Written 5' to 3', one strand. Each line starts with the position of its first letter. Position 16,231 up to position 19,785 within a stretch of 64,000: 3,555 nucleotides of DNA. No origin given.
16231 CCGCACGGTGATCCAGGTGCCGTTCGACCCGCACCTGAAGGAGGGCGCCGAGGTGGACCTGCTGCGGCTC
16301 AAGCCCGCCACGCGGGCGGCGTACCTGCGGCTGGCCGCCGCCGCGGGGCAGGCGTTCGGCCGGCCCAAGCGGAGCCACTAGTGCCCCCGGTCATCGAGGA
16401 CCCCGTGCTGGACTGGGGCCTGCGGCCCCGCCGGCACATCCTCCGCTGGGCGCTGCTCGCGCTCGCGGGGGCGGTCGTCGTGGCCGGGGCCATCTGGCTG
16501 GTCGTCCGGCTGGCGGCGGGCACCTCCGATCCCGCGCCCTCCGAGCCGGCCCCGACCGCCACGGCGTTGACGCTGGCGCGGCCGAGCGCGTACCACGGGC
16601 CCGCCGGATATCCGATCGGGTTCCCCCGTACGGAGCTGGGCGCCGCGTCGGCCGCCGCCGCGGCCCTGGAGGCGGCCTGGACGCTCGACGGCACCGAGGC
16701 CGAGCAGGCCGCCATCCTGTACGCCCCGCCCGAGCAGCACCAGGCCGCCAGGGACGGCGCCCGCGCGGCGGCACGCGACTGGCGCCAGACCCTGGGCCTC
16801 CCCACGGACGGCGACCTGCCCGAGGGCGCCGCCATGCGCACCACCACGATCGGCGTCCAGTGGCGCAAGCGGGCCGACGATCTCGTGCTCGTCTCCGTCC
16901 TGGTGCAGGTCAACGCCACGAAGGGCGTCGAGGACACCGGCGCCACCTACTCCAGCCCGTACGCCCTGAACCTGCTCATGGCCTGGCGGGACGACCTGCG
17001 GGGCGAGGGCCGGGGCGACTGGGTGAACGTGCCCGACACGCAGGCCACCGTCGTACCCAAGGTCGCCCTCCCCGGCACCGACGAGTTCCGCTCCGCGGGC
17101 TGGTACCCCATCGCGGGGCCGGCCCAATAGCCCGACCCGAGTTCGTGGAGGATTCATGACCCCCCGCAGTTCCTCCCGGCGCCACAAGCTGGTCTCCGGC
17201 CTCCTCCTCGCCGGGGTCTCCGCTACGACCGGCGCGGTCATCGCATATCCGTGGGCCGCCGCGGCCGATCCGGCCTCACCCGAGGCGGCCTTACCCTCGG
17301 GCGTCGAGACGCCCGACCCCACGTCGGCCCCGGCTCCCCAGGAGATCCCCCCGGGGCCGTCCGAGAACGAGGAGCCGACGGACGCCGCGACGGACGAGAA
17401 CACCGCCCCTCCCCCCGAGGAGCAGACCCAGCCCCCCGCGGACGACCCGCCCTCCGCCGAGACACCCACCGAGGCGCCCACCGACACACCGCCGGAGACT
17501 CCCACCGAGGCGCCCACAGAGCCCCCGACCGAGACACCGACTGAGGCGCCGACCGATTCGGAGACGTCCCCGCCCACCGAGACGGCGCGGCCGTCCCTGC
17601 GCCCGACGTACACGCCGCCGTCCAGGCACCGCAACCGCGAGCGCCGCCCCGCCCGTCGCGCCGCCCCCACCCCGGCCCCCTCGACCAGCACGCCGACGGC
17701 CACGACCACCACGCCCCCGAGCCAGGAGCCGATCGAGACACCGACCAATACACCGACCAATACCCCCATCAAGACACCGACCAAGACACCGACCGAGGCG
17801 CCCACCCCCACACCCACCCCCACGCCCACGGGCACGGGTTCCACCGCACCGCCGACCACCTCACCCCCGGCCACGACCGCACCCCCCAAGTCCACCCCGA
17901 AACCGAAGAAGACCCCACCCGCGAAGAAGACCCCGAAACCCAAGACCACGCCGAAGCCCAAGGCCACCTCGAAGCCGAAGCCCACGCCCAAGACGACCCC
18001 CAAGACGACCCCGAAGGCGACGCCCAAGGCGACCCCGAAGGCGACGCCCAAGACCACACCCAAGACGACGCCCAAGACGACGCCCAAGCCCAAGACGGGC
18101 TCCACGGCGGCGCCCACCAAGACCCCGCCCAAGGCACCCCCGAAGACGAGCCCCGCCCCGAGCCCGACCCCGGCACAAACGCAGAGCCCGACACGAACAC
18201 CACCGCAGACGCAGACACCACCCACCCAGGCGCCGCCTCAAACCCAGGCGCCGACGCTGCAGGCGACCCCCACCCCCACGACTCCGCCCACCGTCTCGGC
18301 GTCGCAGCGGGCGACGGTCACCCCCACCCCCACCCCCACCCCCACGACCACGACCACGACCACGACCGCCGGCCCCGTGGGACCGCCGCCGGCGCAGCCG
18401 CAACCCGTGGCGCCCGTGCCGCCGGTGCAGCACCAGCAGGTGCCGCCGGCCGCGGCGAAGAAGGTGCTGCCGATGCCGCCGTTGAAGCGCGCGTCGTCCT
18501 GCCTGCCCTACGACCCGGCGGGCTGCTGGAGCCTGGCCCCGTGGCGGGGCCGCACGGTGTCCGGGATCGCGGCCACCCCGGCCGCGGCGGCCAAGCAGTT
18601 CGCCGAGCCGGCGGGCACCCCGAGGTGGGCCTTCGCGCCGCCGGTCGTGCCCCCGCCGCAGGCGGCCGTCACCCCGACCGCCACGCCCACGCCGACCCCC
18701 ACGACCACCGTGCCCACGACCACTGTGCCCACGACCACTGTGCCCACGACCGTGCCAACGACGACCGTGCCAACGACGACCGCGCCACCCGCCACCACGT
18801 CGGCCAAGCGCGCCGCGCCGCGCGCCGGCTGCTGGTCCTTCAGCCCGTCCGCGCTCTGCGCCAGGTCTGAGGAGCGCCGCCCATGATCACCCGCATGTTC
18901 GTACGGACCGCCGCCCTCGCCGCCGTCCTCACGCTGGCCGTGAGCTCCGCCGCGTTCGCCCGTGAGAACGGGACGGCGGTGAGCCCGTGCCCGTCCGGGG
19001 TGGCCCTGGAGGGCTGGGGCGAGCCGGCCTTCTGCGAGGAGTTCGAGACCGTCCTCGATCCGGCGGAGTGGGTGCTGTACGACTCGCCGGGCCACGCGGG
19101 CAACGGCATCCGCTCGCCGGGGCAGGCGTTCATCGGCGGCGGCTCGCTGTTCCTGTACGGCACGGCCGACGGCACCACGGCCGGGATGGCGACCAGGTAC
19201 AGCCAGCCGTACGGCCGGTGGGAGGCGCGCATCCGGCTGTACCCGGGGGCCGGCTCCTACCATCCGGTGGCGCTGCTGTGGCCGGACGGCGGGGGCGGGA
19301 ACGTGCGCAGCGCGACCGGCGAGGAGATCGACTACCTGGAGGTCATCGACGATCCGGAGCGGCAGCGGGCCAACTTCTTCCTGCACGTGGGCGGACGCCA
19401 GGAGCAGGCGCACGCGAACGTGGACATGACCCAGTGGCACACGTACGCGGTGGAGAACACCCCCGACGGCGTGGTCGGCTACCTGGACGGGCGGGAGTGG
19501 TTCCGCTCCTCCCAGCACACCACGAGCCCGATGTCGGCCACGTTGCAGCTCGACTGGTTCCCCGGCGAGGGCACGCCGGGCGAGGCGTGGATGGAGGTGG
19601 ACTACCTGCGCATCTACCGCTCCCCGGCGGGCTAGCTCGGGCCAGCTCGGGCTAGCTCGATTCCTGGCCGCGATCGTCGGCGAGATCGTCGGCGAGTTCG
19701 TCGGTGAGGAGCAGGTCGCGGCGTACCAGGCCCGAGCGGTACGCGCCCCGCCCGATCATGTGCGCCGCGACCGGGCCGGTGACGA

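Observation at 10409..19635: Seven-gene translationally coupled envelope operon built around a MinD/ParA-like ATPase, an anti-sigma-like zinc-finger membrane protein, two mucin-like PT-rich proteins and a GH16 glucanase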

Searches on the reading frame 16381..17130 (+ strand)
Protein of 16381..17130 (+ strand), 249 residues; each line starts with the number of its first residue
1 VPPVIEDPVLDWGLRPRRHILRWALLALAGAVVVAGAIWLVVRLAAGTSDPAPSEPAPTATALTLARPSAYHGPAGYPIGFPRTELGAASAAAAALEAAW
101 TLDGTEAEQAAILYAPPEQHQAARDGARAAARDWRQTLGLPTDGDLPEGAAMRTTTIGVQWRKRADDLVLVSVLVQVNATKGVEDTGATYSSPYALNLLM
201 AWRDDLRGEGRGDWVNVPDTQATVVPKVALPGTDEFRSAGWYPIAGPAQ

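Call 6: search_protein_families(library=pfam, proteins=[window:16381-17130:+], max_evalue=0.1)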
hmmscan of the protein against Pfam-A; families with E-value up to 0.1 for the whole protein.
window:16381-17130:+ (249 aa): 0 families

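Call 7: search_protein_families(library=ncbifam, proteins=[window:16381-17130:+], max_evalue=0.1)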
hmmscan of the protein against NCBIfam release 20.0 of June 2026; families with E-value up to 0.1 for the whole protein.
window:16381-17130:+ (249 aa): 1 family
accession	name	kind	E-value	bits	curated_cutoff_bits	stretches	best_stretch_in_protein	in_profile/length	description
NF038083.1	CU044_5270_fam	subfamily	0.016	15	100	1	16-66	23-72/284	CU044_5270 family protein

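Call 17: find_homologous_proteins(query=window:16381-17130:+)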
Query window:16381-17130:+ (249 aa): 59 proteins with E <= 0.001 among 8000 candidates.
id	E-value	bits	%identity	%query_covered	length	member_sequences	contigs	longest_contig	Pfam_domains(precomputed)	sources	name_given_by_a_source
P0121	6.3e-158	542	100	100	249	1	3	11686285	-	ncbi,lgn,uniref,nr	ncbi:hypothetical protein HNP84_000035 [Thermocatellispora tengchongensis]|uniref:Uncharacterized pr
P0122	4.1e-93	330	65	99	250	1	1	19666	-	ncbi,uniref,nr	ncbi:hypothetical protein [Spongiactinospora sp. TRM90649]|uniref:hypothetical protein n=1 Tax=Spong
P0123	1.1e-92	328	66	98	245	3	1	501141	-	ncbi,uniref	ncbi:hypothetical protein [Spongiactinospora sp. 9N601]|uniref:hypothetical protein n=1 Tax=Spongiac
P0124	2.5e-92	327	63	99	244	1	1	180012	-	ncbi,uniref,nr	ncbi:hypothetical protein Misp01_62580 [Microtetraspora sp. NBRC 13810]|uniref:hypothetical protein 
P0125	1.6e-86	308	62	98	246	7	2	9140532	-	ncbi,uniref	ncbi:hypothetical protein [Microtetraspora malaysiensis]|uniref:Uncharacterized protein n=1 Tax=Micr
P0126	5.4e-86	306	62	98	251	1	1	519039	-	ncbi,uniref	ncbi:hypothetical protein [Streptosporangium sp. NPDC000396]|uniref:hypothetical protein n=1 Tax=Str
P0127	7.8e-86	306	62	100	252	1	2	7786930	-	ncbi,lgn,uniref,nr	ncbi:hypothetical protein FHS43_003904 [Streptosporangium becharense]|uniref:Uncharacterized protein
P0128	1.9e-85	305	61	100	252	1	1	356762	-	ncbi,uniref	ncbi:hypothetical protein GCM10010517_00890 [Streptosporangium fragile]|uniref:Uncharacterized prote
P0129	8.5e-85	302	61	97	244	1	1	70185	-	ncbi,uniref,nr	ncbi:hypothetical protein [Microtetraspora niveoalba]|uniref:hypothetical protein n=1 Tax=Microtetra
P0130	8.7e-85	302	60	100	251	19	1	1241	-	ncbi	-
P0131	1.2e-84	302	61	99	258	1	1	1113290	-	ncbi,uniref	ncbi:hypothetical protein ACLQ2R_04790 [Streptosporangium sp. DT93]|uniref:hypothetical protein n=1 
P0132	1.2e-84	302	60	99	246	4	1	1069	-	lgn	-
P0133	2.9e-84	301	60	99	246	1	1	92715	-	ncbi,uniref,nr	ncbi:hypothetical protein [Microtetraspora sp. NBRC 16547]|uniref:hypothetical protein n=1 Tax=Micro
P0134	5.6e-84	300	59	99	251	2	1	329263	-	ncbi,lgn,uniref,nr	ncbi:hypothetical protein N5079_05600 [Planotetraspora sp. A-T 1434]|uniref:hypothetical protein n=1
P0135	6.9e-84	299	63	99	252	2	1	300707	-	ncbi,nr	ncbi:hypothetical protein GCM10017673_11020 [Streptosporangium violaceochromogenes]|nr:hypothetical 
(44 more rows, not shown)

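Call 30: predict_structure(alignment_id=A1)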
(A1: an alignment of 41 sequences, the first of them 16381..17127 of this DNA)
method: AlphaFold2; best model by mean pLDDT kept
length: 249 residues; sequences in the alignment: 41
mean_pLDDT: 85.0   pTM: 0.75
mean pLDDT of the five models: 85.0, 84.2, 83.8, 81.9, 79.9
residues with pLDDT >= 90: 155; 70-90: 47; 50-70: 31; < 50: 16
segments of 3 or more residues with pLDDT < 50: 1-8, 17-21
pLDDT, mean of each block of 10 residues (from residue 1): 43 50 63 80 62 65 95 96 98 96 96 96 96 95 96 95 97 95 81 94 91 95 86 90 76
secondary structure, 60 per line:
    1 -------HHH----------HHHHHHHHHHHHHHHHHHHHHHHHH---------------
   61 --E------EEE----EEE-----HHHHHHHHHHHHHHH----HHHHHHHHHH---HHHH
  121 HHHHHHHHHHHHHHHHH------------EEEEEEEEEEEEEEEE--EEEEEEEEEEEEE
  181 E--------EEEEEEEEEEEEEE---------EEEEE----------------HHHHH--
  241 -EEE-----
elements in order: H21-45 E70-72 E77-79 H85-99 H104-113 H117-137 E150-165 E168-181 E190-203 E213-217 H234-238 E242-244

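Call 32: find_related_loci(query=A1, collection=genome_contigs, flank=10000)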
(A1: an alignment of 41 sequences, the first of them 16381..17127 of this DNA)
Query A1 (249 aa) in genome_contigs; peptide patterns used: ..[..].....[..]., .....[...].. (x = any residue, [..] = any of these).
599 stretches matched a pattern (row limit reached: there are more); 75 encode a relative of the query (tblastn E <= 1e-3); 73 distinct loci.
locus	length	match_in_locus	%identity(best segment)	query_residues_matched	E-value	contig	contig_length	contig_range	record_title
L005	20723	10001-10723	65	4-246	1e-82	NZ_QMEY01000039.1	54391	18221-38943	Spongiactinospora rosea strain LHW63015 scaffold39, whole genome shotgun sequence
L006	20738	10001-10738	60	3-248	1e-80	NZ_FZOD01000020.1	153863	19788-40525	Streptosporangium subroseum strain CGMCC 4.2132, whole genome shotgun sequence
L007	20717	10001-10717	63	4-247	7e-79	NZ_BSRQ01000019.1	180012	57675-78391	Microtetraspora sp. NBRC 13810 sequence019, whole genome shotgun sequence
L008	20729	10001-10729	61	1-244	4e-78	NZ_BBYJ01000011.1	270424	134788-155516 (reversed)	Microtetraspora malaysiensis strain NBRC 100735, whole genome shotgun sequence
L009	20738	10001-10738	62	3-247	1e-76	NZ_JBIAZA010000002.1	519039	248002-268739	Streptosporangium sp. NPDC000396 NPDC000396_6_G10.ctg-0002, whole genome shotgun sequence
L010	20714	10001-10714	62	1-241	9e-76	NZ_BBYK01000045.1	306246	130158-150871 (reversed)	Microtetraspora fusca strain NBRC 13915, whole genome shotgun sequence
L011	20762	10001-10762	60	1-247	4e-75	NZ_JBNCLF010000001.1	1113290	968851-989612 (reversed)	Streptosporangium sp. DT93 NODE_1_length_1113290_cov_31.048603, whole genome shotgun sequence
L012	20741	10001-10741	60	1-246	1e-74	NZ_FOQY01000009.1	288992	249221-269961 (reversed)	Streptosporangium canum strain CGMCC 4.2126, whole genome shotgun sequence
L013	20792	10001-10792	58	3-247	9e-74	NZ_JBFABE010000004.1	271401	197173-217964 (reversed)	Streptosporangium sp. NPDC023615 NPDC023615_112_D11.ctg-0004, whole genome shotgun sequence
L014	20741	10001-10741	60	2-247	2e-73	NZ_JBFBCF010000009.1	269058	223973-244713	Streptosporangium sp. NPDC051022 NPDC051022_149_C3.ctg-0009, whole genome shotgun sequence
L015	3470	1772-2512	59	1-246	8e-74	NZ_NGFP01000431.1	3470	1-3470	Streptosporangium minutum strain M26 scaffold431.1, whole genome shotgun sequence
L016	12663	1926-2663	54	3-247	6e-73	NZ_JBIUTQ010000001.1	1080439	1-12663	Streptosporangium sp. NPDC087985 NPDC087985_169_C11.ctg-0001, whole genome shotgun sequence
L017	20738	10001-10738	61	3-247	5e-72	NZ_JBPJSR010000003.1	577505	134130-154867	Streptosporangium sp. V21-05 3, whole genome shotgun sequence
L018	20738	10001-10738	62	3-246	3e-72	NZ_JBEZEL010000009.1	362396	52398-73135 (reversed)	Streptosporangium sp. NPDC049078 NPDC049078_81_B1.ctg-0009, whole genome shotgun sequence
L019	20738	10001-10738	60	3-247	4e-72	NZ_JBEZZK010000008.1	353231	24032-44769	Streptosporangium sp. NPDC023963 NPDC023963_104_C5.ctg-0008, whole genome shotgun sequence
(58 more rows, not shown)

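Call 64: search_dna_similar(query=window:16381-17130:+, collection=plasmids, mode=protein, max_rows=10, max_evalue=0.01)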
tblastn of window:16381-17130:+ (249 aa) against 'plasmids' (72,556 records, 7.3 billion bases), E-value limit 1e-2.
Records with a match: 5; places in all: 6; records where one place covers at least 80% of the query: 0.
Best place of each record, by identity: <60% 5.
By first word of the organism name: Streptomyces 3; Streptosporangium 1; Nocardioides 1.
By predicted mobility (MOB-suite, as given by PLSDB): non-mobilizable 5.
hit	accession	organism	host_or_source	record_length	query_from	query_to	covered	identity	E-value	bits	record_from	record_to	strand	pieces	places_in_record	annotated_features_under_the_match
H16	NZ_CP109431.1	Streptosporangium sp. NBC_01495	-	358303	77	244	67%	37.6%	4e-4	49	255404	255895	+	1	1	hypothetical protein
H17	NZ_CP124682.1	Nocardioides sp. QY071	pure culture,livestock manure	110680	76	249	70%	32.6%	2e-6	56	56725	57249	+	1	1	hypothetical protein | type IV secretion system protein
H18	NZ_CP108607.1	Streptomyces sp. NBC_01174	-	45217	78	244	67%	30.2%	1e-3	47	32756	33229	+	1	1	hypothetical protein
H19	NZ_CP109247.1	Streptomyces albidoflavus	-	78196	76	164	36%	38.2%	4e-4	49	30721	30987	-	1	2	hypothetical protein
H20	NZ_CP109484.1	Streptomyces niveus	-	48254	77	167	37%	36.3%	5e-3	45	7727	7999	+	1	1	hypothetical protein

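Call 65: get_annotated_region(hit=H17, flank=12000)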
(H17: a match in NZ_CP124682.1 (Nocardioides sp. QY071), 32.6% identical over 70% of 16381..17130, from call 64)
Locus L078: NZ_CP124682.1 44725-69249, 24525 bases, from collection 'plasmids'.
description: Nocardioides sp. QY071 plasmid pCHL, complete sequence
organism: Nocardioides sp. QY071 (NCBI taxid 3044187)
taxonomy: Bacteria; Actinomycetota; Actinomycetes; Propionibacteriales; Nocardioidaceae; Nocardioides; Nocardioides sp. QY071
host: -; source: pure culture,livestock manure; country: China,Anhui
typing (MOB-suite, as given by PLSDB): non-mobilizable
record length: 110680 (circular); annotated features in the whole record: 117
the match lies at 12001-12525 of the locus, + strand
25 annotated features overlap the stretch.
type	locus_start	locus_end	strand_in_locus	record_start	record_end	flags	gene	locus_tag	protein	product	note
CDS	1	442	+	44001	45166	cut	-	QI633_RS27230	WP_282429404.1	IS3 family transposase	-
CDS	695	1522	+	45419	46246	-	erm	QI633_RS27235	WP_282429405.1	23S ribosomal RNA methyltransferase Erm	-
CDS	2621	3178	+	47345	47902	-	-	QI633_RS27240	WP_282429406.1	transposase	GO:0006313 - DNA transposition [Evidence IEA]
CDS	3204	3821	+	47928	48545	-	-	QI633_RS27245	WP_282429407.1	transposase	GO:0006313 - DNA transposition [Evidence IEA]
CDS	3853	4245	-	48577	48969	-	-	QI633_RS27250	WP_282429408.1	hypothetical protein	-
CDS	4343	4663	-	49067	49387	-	-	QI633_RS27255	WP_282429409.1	SMR family transporter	-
CDS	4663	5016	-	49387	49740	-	-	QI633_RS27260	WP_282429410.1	SMR family transporter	-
CDS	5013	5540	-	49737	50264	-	-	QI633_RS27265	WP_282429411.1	TetR/AcrR family transcriptional regulator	GO:0006355 - regulation of DNA-templated transcription [Evidence IEA]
CDS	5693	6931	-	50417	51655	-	-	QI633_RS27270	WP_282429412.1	site-specific integrase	GO:0015074 - DNA integration [Evidence IEA]; GO:0006310 - DNA recombination [Evidence IEA]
CDS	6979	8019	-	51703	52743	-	-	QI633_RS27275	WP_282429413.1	tyrosine-type recombinase/integrase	GO:0015074 - DNA integration [Evidence IEA]; GO:0006310 - DNA recombination [Evidence IEA]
CDS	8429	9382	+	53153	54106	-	-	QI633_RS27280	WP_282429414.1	hypothetical protein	-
CDS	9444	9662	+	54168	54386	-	-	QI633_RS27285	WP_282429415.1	hypothetical protein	-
CDS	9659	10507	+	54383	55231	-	-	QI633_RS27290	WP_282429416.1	hypothetical protein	-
CDS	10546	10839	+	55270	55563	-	-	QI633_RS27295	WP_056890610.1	hypothetical protein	-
CDS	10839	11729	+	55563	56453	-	-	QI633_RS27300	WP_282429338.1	hypothetical protein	-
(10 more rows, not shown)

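Call 66: get_annotated_region(hit=H16, flank=12000)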
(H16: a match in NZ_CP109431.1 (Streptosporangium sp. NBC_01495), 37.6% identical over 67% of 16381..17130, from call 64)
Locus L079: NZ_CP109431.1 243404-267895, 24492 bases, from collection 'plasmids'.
description: Streptosporangium sp. NBC_01495 plasmid unnamed1, complete sequence
organism: Streptosporangium sp. NBC_01495 (NCBI taxid 2903899)
taxonomy: Bacteria; Actinomycetota; Actinomycetes; Streptosporangiales; Streptosporangiaceae; Streptosporangium; Streptosporangium sp. NBC 01495
host: -; source: -; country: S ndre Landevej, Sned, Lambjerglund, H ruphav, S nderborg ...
typing (MOB-suite, as given by PLSDB): non-mobilizable
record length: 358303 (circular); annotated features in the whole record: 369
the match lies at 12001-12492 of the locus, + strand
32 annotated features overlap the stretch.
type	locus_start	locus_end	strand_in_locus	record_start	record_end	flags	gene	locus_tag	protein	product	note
CDS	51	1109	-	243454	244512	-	-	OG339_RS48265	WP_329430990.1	hypothetical protein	-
CDS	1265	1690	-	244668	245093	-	-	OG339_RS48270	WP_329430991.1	hypothetical protein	-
CDS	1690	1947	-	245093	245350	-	-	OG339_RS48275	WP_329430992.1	hypothetical protein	-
CDS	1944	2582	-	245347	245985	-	-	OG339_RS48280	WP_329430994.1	hypothetical protein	-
CDS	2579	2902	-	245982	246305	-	-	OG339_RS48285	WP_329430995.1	hypothetical protein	-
CDS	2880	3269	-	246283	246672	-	-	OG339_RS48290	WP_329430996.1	hypothetical protein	-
CDS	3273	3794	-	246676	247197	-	-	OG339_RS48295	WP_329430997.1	hypothetical protein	-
CDS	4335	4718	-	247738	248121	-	-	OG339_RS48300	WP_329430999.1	hypothetical protein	-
CDS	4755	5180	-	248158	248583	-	-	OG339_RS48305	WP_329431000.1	hypothetical protein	-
CDS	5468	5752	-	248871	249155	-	-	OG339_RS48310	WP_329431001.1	hypothetical protein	-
CDS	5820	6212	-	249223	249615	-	-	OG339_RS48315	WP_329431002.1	hypothetical protein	-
CDS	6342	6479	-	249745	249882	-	-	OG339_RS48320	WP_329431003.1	hypothetical protein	-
CDS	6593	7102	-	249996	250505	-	-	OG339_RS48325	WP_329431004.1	SLOG family protein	-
CDS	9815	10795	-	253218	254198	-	-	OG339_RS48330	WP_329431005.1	lytic transglycosylase domain-containing protein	-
CDS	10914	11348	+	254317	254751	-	-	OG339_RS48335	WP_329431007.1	DUF6668 family protein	-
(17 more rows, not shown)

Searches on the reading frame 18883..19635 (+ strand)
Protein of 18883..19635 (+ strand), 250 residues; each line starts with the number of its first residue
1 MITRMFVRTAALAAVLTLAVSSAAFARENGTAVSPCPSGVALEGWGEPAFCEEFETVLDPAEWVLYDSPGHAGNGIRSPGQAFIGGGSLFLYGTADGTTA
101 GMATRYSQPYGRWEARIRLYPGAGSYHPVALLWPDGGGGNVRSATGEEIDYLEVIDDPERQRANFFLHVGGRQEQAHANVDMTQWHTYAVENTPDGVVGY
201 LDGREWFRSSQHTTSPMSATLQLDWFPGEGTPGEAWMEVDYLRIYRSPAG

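Call 6: search_protein_families(library=pfam, proteins=[window:18883-19635:+], max_evalue=0.1)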
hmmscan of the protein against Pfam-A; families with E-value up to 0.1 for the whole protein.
window:18883-19635:+ (250 aa): 2 families
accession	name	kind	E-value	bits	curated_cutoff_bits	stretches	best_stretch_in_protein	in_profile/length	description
PF00722.28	Glyco_hydro_16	-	2.7e-08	33.9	22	1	98-215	30-141/175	Glycosyl hydrolases family 16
PF23261.1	zf-CCCH_11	-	0.072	13.5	27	0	34-52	10-28/42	UNK-like, CCCH zinc finger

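Call 7: search_protein_families(library=ncbifam, proteins=[window:18883-19635:+], max_evalue=0.1)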
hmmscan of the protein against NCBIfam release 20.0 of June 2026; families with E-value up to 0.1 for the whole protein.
window:18883-19635:+ (250 aa): 2 families
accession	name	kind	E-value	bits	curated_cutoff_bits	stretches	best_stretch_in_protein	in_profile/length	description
NF041449.1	K_carrageenase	equivalog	9e-08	31.6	350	1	178-224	196-244/283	kappa-carrageenase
NF047856.1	BGlucanaseBglS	equivalog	0.06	12.8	300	1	102-214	87-196/237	beta-glucanase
